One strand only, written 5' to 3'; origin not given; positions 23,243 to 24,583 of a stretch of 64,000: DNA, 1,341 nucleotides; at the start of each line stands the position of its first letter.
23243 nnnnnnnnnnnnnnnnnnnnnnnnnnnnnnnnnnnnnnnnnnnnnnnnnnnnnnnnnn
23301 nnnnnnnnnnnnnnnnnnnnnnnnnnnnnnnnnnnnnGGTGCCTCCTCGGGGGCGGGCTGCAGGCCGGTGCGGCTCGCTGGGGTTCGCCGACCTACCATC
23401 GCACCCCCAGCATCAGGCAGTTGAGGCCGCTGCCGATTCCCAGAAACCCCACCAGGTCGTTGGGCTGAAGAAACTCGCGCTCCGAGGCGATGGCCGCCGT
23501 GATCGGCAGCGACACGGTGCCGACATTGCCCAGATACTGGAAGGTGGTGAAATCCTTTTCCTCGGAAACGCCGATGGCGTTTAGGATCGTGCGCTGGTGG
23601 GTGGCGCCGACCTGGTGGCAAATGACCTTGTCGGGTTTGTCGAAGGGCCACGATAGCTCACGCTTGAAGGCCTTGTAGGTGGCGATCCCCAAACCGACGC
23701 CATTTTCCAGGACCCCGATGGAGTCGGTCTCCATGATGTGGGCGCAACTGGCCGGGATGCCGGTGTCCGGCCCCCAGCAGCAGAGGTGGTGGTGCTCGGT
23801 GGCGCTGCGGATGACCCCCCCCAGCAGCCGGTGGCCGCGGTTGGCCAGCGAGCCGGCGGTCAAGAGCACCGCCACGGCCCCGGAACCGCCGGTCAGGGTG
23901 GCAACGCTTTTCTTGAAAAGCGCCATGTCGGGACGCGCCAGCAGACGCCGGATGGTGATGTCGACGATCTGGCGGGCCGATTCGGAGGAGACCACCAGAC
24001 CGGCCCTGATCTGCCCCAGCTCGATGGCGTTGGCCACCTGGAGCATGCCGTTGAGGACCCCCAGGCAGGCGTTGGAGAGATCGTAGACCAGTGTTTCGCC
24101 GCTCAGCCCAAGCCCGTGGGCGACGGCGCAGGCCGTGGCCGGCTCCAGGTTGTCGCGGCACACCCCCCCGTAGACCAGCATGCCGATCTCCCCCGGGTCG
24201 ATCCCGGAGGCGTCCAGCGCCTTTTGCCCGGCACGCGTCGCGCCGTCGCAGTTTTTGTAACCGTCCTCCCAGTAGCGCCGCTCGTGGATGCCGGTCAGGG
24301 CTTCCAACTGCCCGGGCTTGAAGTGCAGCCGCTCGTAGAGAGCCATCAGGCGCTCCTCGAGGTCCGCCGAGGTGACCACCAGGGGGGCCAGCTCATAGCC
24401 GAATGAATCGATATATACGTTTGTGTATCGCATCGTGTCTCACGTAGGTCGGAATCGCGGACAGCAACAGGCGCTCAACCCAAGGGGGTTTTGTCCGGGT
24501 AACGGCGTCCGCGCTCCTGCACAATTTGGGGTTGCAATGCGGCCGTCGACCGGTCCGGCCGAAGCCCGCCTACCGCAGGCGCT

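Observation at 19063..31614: PUFA-synthase-type PKS physically joined to an oleABCD head-to-head hydrocarbon operon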

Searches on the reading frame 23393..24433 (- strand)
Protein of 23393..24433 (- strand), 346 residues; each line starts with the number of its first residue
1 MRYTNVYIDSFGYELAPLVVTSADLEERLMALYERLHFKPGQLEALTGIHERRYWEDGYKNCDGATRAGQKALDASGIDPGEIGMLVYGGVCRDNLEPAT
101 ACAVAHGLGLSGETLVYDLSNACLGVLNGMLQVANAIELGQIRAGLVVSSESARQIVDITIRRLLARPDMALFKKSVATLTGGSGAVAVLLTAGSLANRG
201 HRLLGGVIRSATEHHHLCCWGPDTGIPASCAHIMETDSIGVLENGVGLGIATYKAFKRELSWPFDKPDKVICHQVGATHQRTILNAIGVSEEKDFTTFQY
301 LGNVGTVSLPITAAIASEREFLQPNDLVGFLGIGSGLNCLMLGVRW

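Call 3: search_protein_families(library=pfam, proteins=[window:23393-24433:-])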
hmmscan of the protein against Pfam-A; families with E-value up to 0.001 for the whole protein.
window:23393-24433:- (346 aa): 3 families
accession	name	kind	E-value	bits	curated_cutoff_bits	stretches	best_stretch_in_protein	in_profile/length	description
PF08541.16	ACP_syn_III_C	-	2.5e-12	47.2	26.6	1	268-346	12-90/90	3-Oxoacyl-[acyl-carrier-protein (ACP)] synthase III C terminal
PF08545.16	ACP_syn_III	-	1.3e-07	31.8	24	1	117-205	1-73/80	3-Oxoacyl-[acyl-carrier-protein (ACP)] synthase III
PF00108.29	Thiolase_N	-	1.6e-06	28.2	26.4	1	66-152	28-114/260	Thiolase, N-terminal domain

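Call 4: search_protein_families(library=ncbifam, proteins=[window:23393-24433:-])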
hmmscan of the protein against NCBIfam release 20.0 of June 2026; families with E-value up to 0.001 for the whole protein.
window:23393-24433:- (346 aa): 13 families
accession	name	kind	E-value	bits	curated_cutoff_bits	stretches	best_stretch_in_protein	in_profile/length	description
NF006720.0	PRK09258.1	equivalog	5.6e-143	476.3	285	1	1-346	1-338/338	3-oxoacyl-ACP synthase III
NF006829.0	PRK09352.1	subfamily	9.6e-28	97.1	249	1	44-344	36-319/322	beta-ketoacyl-ACP synthase 3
NF004623.0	PRK05963.1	equivalog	5.7e-19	68.6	437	1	8-338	8-320/328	beta-ketoacyl-ACP synthase III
TIGR00747.1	fabH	subfamily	8.4e-19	67.8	292.1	1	45-162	35-151/322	beta-ketoacyl-ACP synthase III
NF005541.0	PRK07204.1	equivalog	6.3e-14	52.1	402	2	32-153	24-145/329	beta-ketoacyl-ACP synthase III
NF006516.0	PRK08963.1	equivalog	2.7e-08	33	560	1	71-170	47-145/436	acetyl-CoA C-acyltransferase FadI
NF005308.0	PRK06840.1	equivalog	9.5e-08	31.4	315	1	47-160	39-153/339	3-oxoacyl-ACP synthase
NF005703.0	PRK07515.1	equivalog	1.8e-07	30.4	304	1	53-153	88-186/373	beta-ketoacyl-ACP synthase III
NF003274.0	PRK04262.1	equivalog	7.7e-07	28.4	244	1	65-154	55-144/347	hydroxymethylglutaryl-CoA synthase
TIGR02446.1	FadI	equivalog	3.2e-06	26.5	711.55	1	73-174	43-143/430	acetyl-CoA C-acyltransferase FadI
NF009519.0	PRK12880.1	equivalog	5e-06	26.1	436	1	47-143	46-142/353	beta-ketoacyl-ACP synthase III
NF006740.0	PRK09268.1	equivalog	5.3e-06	25.7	539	1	65-153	39-127/431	acetyl-CoA C-acetyltransferase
TIGR01930.1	AcCoA-C-Actrans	subfamily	3.3e-05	23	240.55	1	66-157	26-117/385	acetyl-CoA C-acyltransferase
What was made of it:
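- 23393..24433 (-): oleA (346 aa), head-to-head acyl condensing thiolase. PRK09258 scores 476 bits against a cut-off of 285; FabH TIGR00747 scores 68 bits (call 4).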

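Call 11: find_encoding_contigs(protein=window:23393-24433:-, flank=10000, max_places=6)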
Protein window:23393-24433:- (346 aa): no gene with exactly this product is on record in the collection.
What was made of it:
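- Tried and rejected: The window's own proteins are not on record by exact match (call 11).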

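Call 12: find_homologous_proteins(query=window:23393-24433:-)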
Query window:23393-24433:- (346 aa): 8000 proteins with E <= 0.001 among 8000 candidates; the best 120 are listed.
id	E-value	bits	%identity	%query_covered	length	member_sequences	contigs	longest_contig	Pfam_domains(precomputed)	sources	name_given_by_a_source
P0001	3.5e-220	748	95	100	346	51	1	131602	PF08545.17,PF00108.30,PF08541.17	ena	-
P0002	1.0e-175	602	76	100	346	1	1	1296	PF08545.17,PF00108.30,PF08541.17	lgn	-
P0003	9.3e-174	596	75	100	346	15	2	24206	PF08545.17,PF00108.30,PF08541.17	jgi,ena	-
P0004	1.8e-173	595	77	100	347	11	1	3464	PF08545.17,PF00108.30,PF08541.17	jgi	jgi:3-oxoacyl-[acyl-carrier-protein] synthase-3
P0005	5.0e-173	593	74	100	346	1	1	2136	PF08545.17,PF00108.30,PF08541.17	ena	-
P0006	6.8e-173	593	74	100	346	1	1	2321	PF08545.17,PF00108.30,PF08541.17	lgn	-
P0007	7.1e-173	593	74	100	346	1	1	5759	PF08545.17,PF00108.30,PF08541.17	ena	-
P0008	1.6e-172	592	75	100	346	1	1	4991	PF08545.17,PF00108.30,PF08541.17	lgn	-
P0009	2.4e-172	591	73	100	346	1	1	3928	PF08545.17,PF00108.30,PF08541.17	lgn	-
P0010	3.8e-172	590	75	100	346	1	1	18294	PF08545.17,PF00108.30,PF08541.17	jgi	-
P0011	5.8e-172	590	74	100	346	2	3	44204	PF08545.17,PF00108.30,PF08541.17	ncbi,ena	-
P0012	6.0e-172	590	73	100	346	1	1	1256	PF08545.17,PF00108.30,PF08541.17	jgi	jgi:3-oxoacyl-[acyl-carrier-protein] synthase-3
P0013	7.9e-172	589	74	100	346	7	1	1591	PF08545.17,PF00108.30,PF08541.17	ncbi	-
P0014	1.3e-171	589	74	100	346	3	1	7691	PF08545.17,PF00108.30,PF08541.17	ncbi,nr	ncbi:MAG: 3-oxoacyl-ACP synthase III [Proteobacteria bacterium]|nr:3-oxoacyl-ACP synthase III [Pseud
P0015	1.4e-171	589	74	100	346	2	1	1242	PF08545.17,PF00108.30,PF08541.17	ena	-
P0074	8.7e-169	579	74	100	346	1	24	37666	PF08545.17,PF00108.30,PF08541.17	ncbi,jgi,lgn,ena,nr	ncbi:3-oxoacyl-[ACP] synthase III in alkane synthesis cluster [Olavius algarvensis Delta 1 endosymbi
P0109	1.8e-167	575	72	100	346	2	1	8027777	PF08545.17,PF00108.30,PF08541.17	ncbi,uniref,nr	ncbi:3-oxoacyl-ACP synthase III [Desulfonema magnum]|uniref:3-oxoacyl-[acyl-carrier-protein] synthas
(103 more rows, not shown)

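Call 13: find_encoding_contigs(protein=P0001, flank=10000, max_places=2)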
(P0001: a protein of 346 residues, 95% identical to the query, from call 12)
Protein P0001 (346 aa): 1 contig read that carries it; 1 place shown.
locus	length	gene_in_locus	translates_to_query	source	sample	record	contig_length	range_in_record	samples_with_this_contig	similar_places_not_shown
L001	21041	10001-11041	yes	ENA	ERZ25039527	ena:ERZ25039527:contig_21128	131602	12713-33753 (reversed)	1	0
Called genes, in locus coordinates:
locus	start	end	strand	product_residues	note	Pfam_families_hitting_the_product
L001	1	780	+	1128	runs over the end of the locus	PF12974:Phosphonate-bd, PF00512:HisKA, PF02518:HATPase_c, PF00072:Response_reg, PF23198:PDE8A_N (faint), PF00072:Response_reg, PF01627:Hpt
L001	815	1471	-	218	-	-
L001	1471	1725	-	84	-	PF09723:Zn_ribbon_8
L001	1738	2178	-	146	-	PF01592:NifU_N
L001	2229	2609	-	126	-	PF02579:Nitro_FeMo-Co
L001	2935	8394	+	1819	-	PF00109:ketoacyl-synt, PF02801:Ketoacyl-synt_C, PF16197:KAsynt_C_assoc, PF00109:ketoacyl-synt, PF02801:Ketoacyl-synt_C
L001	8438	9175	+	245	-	-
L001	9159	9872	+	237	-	PF07977:FabA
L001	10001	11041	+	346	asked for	PF00108:Thiolase_N (weak), PF08545:ACP_syn_III, PF08541:ACP_syn_III_C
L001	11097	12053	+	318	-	PF00561:Abhydrolase_1, PF12146:Hydrolase_4, PF12697:Abhydrolase_6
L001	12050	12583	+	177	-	-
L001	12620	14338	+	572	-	PF00501:AMP-binding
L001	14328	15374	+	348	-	PF01073:3Beta_HSD, PF01370:Epimerase, PF02719:Polysacc_synt_2 (faint), PF04321:RmlD_sub_bind, PF05368:NmrA (weak), PF16363:GDP_Man_Dehyd, PF13460:NAD_binding_10, PF07993:NAD_binding_4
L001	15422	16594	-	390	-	PF00188:CAP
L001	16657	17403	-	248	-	-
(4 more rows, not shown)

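Call 14: find_encoding_contigs(protein=P0109, flank=10000, max_places=2)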
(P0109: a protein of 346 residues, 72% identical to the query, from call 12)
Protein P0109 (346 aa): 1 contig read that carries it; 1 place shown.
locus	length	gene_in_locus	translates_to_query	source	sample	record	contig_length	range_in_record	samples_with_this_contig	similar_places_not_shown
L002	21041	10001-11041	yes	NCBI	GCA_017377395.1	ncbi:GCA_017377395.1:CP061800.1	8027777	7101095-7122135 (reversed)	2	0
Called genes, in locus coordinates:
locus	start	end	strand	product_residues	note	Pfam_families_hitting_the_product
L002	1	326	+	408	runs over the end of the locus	PF13742:tRNA_anti_2, PF01336:tRNA_anti-codon, PF02601:Exonuc_VII_L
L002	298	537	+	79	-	PF02609:Exonuc_VII_S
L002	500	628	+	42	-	-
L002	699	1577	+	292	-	PF00348:polyprenyl_synt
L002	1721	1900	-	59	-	-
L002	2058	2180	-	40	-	-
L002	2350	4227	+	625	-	PF13292:DXP_synthase_N, PF02775:TPP_enzyme_C (faint), PF02779:Transket_pyr, PF02780:Transketolase_C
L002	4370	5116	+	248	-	PF01479:S4, PF01728:FtsJ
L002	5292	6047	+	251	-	PF05685:Uma2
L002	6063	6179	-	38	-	-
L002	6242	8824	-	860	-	PF02861:Clp_N, PF23569:NBD_SMAX1, PF00004:AAA, PF17871:AAA_lid_9, PF00004:AAA, PF07724:AAA_2, PF07728:AAA_5, PF10431:ClpB_D2-small, +8 more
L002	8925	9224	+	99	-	-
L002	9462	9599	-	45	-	-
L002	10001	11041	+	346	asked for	PF00108:Thiolase_N (faint), PF08545:ACP_syn_III (weak), PF08541:ACP_syn_III_C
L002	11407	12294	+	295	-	PF00561:Abhydrolase_1, PF12146:Hydrolase_4, PF12697:Abhydrolase_6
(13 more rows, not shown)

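Call 27: search_solved_structures(query=window:23393-24433:-, show_alignments=1)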
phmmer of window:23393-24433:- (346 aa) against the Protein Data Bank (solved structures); distinct sequences matched with E-value up to 0.001: 54.
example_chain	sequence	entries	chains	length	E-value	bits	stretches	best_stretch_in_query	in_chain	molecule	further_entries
3row_A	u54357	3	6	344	1.2e-58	202.4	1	2-346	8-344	3-oxoacyl-[ACP] synthase III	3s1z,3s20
3s21_A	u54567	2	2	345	1.2e-58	202.4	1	2-346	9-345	3-oxoacyl-[ACP] synthase III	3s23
5vxf_A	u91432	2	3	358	3.6e-58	200.8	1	2-346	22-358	3-oxoacyl-[ACP] synthase III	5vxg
5vxh_A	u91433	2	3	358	3.6e-58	200.8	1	2-346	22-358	3-oxoacyl-[ACP] synthase III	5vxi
3fk5_A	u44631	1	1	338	6.9e-58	199.9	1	2-346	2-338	3-oxoacyl-synthase III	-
5vxd_A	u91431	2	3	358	9.5e-58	199.4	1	2-346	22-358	3-oxoacyl-[ACP] synthase III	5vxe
6b2s_A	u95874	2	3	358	1.3e-57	199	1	2-346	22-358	3-oxoacyl-[ACP] synthase III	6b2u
6b2t_A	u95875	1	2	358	2.5e-57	198.1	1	2-346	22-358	3-oxoacyl-[ACP] synthase III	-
4kti_A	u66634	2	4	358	2.5e-57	198.1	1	2-346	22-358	3-oxoacyl-[ACP] synthase III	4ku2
4ktm_A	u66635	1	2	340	2.8e-57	197.9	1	2-346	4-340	3-oxoacyl-[ACP] synthase III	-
4ku3_A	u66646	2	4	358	3.4e-57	197.6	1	2-346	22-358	3-oxoacyl-[ACP] synthase III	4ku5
6b2r_A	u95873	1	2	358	3.4e-57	197.6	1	2-346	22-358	3-oxoacyl-[ACP] synthase III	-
4dfe_A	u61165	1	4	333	5.8e-18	68.6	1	12-337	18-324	3-oxoacyl-[acyl-carrier-protein] synthase 3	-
4wzu_A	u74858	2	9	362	3.9e-14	56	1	43-162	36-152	3-oxoacyl-[acyl-carrier-protein] synthase 3 protein 2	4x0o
4ryb_A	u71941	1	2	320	2.4e-13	53.4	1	43-313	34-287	3-oxoacyl-[acyl-carrier-protein] synthase 3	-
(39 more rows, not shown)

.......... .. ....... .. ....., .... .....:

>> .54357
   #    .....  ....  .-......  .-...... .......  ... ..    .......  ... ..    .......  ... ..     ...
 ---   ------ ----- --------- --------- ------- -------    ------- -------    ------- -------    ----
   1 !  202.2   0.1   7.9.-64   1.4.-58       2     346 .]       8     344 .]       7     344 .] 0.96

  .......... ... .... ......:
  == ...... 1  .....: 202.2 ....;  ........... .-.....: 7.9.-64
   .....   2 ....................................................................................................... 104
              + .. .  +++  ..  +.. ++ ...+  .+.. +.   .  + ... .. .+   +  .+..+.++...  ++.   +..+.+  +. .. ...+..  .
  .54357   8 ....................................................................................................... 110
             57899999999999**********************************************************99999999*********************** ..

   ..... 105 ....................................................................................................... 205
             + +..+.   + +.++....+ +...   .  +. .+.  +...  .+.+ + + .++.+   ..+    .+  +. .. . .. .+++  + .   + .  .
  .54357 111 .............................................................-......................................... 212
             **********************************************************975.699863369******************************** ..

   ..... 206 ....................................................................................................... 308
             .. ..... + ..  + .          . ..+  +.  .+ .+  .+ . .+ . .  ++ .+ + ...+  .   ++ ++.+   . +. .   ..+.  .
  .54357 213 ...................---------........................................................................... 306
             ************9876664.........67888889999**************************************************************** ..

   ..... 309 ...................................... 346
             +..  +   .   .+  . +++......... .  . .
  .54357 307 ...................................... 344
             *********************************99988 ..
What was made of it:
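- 23393..24433 (-): Xanthomonas OleA structures (3ROW and others) score 202 bits; FabH structures score at most 69 (call 27).
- On OleA (head-to-head condensing thiolase): The best FabH-type chain scores 69 bits (call 27).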

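Call 40: find_encoding_contigs(protein=P0074, flank=10000, max_places=4)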
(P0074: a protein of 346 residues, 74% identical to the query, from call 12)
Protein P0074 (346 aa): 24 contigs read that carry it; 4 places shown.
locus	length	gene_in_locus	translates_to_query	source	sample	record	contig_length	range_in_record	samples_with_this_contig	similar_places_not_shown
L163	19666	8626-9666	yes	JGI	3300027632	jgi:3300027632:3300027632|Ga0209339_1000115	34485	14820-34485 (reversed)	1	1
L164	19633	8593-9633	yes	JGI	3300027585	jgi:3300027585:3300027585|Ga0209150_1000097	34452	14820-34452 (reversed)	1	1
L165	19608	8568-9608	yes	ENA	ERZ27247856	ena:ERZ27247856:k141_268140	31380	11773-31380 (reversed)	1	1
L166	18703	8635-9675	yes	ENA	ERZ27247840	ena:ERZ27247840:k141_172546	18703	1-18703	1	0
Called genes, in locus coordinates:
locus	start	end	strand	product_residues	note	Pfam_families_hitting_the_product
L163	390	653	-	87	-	-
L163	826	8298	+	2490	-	PF00109:ketoacyl-synt, PF02801:Ketoacyl-synt_C, PF16197:KAsynt_C_assoc (weak), PF00109:ketoacyl-synt, PF02801:Ketoacyl-synt_C, PF00698:Acyl_transf_1 (faint), PF07977:FabA, PF07977:FabA, +1 more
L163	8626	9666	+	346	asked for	PF00108:Thiolase_N (faint), PF08545:ACP_syn_III (weak), PF08541:ACP_syn_III_C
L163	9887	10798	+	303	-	PF00561:Abhydrolase_1, PF12146:Hydrolase_4, PF12697:Abhydrolase_6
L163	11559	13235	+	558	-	PF00501:AMP-binding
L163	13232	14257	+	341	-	PF01073:3Beta_HSD, PF01370:Epimerase, PF02719:Polysacc_synt_2, PF04321:RmlD_sub_bind, PF05368:NmrA, PF07993:NAD_binding_4, PF13460:NAD_binding_10, PF16363:GDP_Man_Dehyd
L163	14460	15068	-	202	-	PF13098:Thioredoxin_2 (weak)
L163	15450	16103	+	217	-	-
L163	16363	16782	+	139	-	PF02085:Cytochrom_CIII, PF14522:Cytochrome_C7 (weak)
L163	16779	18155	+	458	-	PF13183:Fer4_8, PF02754:CCG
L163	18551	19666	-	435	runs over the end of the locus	PF01266:DAO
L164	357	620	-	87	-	-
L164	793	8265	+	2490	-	PF00109:ketoacyl-synt, PF02801:Ketoacyl-synt_C, PF16197:KAsynt_C_assoc (weak), PF00109:ketoacyl-synt, PF02801:Ketoacyl-synt_C, PF00698:Acyl_transf_1 (faint), PF07977:FabA, PF07977:FabA, +1 more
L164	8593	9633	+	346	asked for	PF00108:Thiolase_N (faint), PF08545:ACP_syn_III (weak), PF08541:ACP_syn_III_C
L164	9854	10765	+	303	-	PF00561:Abhydrolase_1, PF12146:Hydrolase_4, PF12697:Abhydrolase_6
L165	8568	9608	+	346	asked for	PF00108:Thiolase_N (faint), PF08545:ACP_syn_III (weak), PF08541:ACP_syn_III_C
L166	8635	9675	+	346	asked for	PF00108:Thiolase_N (faint), PF08545:ACP_syn_III (weak), PF08541:ACP_syn_III_C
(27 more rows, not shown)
